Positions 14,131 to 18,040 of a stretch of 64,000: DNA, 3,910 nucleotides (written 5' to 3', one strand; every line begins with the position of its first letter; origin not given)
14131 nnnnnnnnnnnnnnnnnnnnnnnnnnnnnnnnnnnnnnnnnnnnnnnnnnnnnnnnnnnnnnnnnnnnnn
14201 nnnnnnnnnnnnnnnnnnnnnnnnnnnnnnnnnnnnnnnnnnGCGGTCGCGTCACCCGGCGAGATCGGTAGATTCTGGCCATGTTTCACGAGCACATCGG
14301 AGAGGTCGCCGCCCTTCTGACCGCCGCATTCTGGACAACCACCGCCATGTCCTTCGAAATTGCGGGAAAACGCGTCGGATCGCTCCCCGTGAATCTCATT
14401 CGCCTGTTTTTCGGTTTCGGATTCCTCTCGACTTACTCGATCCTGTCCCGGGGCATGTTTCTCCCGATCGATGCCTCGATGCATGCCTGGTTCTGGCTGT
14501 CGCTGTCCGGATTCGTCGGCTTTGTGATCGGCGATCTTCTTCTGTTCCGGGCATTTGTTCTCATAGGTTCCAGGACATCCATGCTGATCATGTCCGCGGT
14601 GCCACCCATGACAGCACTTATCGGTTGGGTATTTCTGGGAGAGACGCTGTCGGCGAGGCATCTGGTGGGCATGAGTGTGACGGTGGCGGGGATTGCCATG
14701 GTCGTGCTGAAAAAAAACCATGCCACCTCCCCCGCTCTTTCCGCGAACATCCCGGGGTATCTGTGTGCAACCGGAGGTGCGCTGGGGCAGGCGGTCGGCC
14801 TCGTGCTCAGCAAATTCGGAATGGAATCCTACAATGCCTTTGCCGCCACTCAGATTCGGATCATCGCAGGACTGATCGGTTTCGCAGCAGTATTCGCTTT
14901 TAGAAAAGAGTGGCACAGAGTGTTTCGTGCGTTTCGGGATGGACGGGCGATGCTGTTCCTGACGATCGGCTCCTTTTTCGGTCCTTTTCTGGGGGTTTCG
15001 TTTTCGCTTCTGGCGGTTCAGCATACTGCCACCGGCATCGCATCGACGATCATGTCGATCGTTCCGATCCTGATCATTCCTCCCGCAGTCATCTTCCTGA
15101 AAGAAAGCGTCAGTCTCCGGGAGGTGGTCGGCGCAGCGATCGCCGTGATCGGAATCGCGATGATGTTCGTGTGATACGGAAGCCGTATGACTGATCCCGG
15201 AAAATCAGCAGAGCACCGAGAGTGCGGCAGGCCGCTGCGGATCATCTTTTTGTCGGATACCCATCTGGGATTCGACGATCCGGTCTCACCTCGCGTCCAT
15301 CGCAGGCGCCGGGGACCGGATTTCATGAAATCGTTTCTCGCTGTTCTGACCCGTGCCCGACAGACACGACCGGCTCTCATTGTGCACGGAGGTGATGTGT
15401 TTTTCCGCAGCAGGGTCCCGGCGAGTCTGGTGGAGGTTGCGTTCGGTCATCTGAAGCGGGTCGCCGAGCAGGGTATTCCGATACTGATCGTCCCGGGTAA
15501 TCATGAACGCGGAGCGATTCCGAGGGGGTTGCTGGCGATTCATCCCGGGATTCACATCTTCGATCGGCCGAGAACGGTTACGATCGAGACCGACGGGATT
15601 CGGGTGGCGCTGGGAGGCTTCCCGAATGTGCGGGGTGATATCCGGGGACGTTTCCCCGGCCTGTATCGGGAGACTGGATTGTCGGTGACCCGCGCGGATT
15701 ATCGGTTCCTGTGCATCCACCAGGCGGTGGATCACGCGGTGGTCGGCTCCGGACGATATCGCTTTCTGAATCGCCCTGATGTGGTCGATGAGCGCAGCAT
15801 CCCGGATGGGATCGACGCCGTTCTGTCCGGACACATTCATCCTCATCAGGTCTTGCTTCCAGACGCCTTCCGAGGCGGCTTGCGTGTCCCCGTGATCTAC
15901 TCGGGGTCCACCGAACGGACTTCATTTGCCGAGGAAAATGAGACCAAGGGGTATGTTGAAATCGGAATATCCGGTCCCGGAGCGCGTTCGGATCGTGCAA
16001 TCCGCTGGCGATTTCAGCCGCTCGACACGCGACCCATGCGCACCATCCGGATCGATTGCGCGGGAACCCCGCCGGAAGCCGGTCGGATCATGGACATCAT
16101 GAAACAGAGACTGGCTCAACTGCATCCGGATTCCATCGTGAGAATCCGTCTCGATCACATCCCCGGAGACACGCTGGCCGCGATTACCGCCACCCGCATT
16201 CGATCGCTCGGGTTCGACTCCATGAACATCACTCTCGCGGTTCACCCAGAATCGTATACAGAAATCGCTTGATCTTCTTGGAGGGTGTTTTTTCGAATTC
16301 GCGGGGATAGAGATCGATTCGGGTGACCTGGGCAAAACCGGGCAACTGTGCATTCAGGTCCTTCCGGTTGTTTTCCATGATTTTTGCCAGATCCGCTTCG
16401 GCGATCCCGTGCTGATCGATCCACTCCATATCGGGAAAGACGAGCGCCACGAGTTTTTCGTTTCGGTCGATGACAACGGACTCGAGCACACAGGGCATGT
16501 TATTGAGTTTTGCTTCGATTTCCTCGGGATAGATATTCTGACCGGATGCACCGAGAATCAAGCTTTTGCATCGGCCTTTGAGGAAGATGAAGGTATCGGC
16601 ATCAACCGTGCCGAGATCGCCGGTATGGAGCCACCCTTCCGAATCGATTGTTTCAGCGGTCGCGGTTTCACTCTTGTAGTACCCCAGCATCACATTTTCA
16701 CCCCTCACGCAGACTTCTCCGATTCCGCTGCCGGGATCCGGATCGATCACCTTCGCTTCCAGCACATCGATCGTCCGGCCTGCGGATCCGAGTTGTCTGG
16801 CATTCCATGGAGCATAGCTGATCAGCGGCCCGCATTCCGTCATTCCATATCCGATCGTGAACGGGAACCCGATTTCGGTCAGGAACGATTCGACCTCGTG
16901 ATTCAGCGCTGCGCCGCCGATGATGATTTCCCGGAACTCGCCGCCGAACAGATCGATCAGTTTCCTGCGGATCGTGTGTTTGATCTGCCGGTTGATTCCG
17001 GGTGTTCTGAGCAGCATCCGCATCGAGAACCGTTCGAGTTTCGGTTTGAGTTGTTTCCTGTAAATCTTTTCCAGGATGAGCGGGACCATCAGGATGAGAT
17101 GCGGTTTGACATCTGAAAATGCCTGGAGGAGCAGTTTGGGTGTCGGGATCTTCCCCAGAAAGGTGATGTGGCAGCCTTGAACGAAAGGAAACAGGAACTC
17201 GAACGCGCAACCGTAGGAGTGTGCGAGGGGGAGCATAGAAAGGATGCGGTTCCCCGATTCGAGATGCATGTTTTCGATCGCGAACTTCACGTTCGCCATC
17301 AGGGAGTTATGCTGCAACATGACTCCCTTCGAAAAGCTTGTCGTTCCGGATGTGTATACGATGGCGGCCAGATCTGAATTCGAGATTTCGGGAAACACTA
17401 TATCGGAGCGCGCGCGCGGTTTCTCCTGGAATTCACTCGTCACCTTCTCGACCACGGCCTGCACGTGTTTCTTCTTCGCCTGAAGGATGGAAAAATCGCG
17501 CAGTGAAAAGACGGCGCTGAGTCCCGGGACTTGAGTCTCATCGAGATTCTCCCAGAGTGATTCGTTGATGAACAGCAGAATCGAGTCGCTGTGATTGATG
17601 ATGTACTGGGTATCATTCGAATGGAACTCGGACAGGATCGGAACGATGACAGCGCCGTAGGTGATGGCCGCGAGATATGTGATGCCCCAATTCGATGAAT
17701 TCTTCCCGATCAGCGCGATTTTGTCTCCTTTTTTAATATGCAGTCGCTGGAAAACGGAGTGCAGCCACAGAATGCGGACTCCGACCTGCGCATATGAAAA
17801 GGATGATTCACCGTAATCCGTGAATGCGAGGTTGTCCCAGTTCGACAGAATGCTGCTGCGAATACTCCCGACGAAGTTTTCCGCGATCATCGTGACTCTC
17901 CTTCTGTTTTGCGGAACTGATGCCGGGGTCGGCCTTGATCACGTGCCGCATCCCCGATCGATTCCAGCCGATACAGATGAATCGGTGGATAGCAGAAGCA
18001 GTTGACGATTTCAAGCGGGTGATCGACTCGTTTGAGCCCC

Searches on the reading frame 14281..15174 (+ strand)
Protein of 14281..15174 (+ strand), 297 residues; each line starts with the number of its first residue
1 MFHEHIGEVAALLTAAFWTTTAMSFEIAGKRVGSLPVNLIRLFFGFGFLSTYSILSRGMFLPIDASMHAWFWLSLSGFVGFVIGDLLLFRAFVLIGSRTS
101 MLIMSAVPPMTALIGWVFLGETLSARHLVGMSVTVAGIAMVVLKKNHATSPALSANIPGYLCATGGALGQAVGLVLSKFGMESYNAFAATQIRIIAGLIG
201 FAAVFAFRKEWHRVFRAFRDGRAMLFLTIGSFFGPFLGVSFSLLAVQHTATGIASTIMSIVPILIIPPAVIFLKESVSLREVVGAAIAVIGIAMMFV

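Call 7: search_protein_families(library=pfam, proteins=[window:14281-15174:+])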
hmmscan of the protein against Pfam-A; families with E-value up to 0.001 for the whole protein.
window:14281-15174:+ (297 aa): 2 families
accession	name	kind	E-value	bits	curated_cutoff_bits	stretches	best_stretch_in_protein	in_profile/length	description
PF00892.27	EamA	-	4.8e-33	114.8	28.2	2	6-142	2-134/135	EamA-like transporter family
PF03151.22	TPT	-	7.1e-06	26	30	1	17-294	9-289/291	Triose-phosphate Transporter family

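Call 49: search_protein_families(library=ncbifam, proteins=[window:14281-15174:+], max_evalue=0.00001)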
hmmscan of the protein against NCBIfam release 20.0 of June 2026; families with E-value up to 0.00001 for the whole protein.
window:14281-15174:+ (297 aa): 3 families
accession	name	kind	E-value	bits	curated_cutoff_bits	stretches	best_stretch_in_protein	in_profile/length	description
TIGR00950.1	2A78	equivalog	5.8e-13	48.9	230.2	2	20-190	3-162/264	carboxylate/amino acid/amine transporter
NF050091.1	ArAmAcExpYddG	equivalog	7.5e-07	29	300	0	17-175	16-168/285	aromatic amino acid exporter YddG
TIGR03340.1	phn_DUF6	hypoth_equivalog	7.9e-06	25.7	288.15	0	103-294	95-280/281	phosphonate utilization associated putative membrane protein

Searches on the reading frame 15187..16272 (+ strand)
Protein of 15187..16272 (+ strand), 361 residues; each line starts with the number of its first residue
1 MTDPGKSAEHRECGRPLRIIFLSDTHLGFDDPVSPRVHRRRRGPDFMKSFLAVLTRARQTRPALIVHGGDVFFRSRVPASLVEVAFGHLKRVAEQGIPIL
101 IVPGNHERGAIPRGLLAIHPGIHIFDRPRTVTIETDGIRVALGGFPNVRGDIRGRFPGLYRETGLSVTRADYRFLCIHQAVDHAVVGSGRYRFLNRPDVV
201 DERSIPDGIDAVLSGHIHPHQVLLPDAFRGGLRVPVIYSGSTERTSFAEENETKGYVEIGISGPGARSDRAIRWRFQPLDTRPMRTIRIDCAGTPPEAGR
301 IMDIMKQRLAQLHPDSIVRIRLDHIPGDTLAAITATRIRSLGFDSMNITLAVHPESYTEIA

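Call 7: search_protein_families(library=pfam, proteins=[window:15187-16272:+])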
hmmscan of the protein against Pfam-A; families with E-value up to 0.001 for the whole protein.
window:15187-16272:+ (361 aa): 2 families
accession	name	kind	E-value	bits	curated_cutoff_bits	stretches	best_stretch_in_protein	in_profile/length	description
PF00149.33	Metallophos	-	1e-12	49.3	21.5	1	17-219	1-190/191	Calcineurin-like phosphoesterase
PF12850.12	Metallophos_2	-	2.8e-05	24.6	27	1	18-249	2-142/154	Calcineurin-like phosphoesterase superfamily domain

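Call 49: search_protein_families(library=ncbifam, proteins=[window:15187-16272:+], max_evalue=0.00001)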
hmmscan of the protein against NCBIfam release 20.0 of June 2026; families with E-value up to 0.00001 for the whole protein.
window:15187-16272:+ (361 aa): 4 families
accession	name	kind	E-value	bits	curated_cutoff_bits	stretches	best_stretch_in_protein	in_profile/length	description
NF041030.1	Mre11_Halo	equivalog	2.7e-15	56.4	550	1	18-108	3-88/361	DNA double-strand break repair protein Mre11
TIGR00619.1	sbcd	subfamily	2.8e-11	43.7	77.65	1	17-108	1-87/252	exonuclease subunit SbcD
NF041031.1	Mre11_Sulfo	equivalog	1e-09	38.1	500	1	19-221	2-193/374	DNA double-strand break repair protein Mre11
NF041029.1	Mre11_Pyroc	equivalog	4.6e-08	32.3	600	1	19-109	3-88/438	DNA double-strand break repair protein Mre11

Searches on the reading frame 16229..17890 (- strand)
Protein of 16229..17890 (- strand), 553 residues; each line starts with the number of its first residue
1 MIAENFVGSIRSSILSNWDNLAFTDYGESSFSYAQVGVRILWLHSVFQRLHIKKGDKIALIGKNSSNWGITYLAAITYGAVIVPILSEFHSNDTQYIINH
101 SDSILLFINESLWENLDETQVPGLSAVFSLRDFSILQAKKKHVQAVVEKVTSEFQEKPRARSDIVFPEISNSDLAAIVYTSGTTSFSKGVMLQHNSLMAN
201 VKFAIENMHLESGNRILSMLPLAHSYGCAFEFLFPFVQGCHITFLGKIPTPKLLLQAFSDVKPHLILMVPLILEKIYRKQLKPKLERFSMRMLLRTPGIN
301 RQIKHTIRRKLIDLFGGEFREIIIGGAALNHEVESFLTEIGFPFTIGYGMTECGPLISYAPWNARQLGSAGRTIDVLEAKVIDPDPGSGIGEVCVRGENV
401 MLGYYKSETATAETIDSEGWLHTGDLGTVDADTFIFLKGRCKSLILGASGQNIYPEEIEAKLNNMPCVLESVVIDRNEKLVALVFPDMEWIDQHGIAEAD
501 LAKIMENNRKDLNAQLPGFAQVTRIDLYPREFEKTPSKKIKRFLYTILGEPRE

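Call 7: search_protein_families(library=pfam, proteins=[window:16229-17890:-])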
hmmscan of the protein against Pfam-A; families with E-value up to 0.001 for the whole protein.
window:16229-17890:- (553 aa): 1 family
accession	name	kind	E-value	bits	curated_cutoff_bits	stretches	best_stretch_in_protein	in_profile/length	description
PF00501.34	AMP-binding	-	4.9e-65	220.2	29.9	1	19-405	10-384/384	AMP-binding enzyme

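Call 49: search_protein_families(library=ncbifam, proteins=[window:16229-17890:-], max_evalue=0.00001)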
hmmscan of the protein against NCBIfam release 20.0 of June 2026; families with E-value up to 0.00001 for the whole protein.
window:16229-17890:- (553 aa): 98 families (the best 25 are shown)
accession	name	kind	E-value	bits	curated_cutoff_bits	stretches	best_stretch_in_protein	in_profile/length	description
NF004837.0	PRK06187.1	subfamily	6.1e-81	272.3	476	2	22-292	26-290/531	long-chain-fatty-acid--CoA ligase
NF009233.0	PRK12583.1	subfamily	1.7e-56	191.8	832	2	320-475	320-483/558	fatty acid CoA ligase family protein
NF005801.1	PRK07656.1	equivalog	4e-54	184.1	657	2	290-475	254-436/500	FadD3 family acyl-CoA ligase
NF005702.0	PRK07514.1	subfamily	8e-53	179.5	558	2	318-475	271-433/506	malonyl-CoA synthase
NF006182.0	PRK08316.1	subfamily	9.3e-53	179.5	663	2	20-270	27-268/523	fatty acyl-CoA synthetase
NF006181.0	PRK08314.1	subfamily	1.1e-49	169.1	705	2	322-478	324-488/563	long-chain-fatty-acid--CoA ligase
NF005307.0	PRK06839.1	equivalog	1.4e-48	165.8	748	2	291-478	240-429/496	o-succinylbenzoate--CoA ligase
NF004114.0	PRK05605.1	equivalog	6.7e-47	160.1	766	2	296-480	319-512/575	long-chain-fatty-acid--CoA ligase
TIGR01923.1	menE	equivalog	1.2e-45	156.3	330.15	2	319-477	226-383/442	o-succinylbenzoate--CoA ligase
NF052269.1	Staph_lig_FadD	equivalog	3.5e-45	154.3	650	2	321-477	269-428/499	long-chain-fatty-acid--CoA ligase FadD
NF005947.1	PRK08008.1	equivalog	3.9e-45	154.4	651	2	29-306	36-307/518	crotonobetaine/carnitine-CoA ligase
NF002966.0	PRK03640.1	equivalog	5.5e-45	153.9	556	2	317-507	254-446/483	o-succinylbenzoate--CoA ligase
NF038343.1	ligase_FadD11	exception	4e-43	147.7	950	2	317-502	327-512/585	fatty acid--CoA ligase FadD11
TIGR03208.1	cyc_hxne_CoA_lg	equivalog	4.2e-42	144.6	792.3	2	30-241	53-264/538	cyclohexanecarboxylate-CoA ligase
NF004758.0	PRK06087.1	equivalog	9.5e-42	143.1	736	1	19-477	39-468/548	medium-chain fatty-acid--CoA ligase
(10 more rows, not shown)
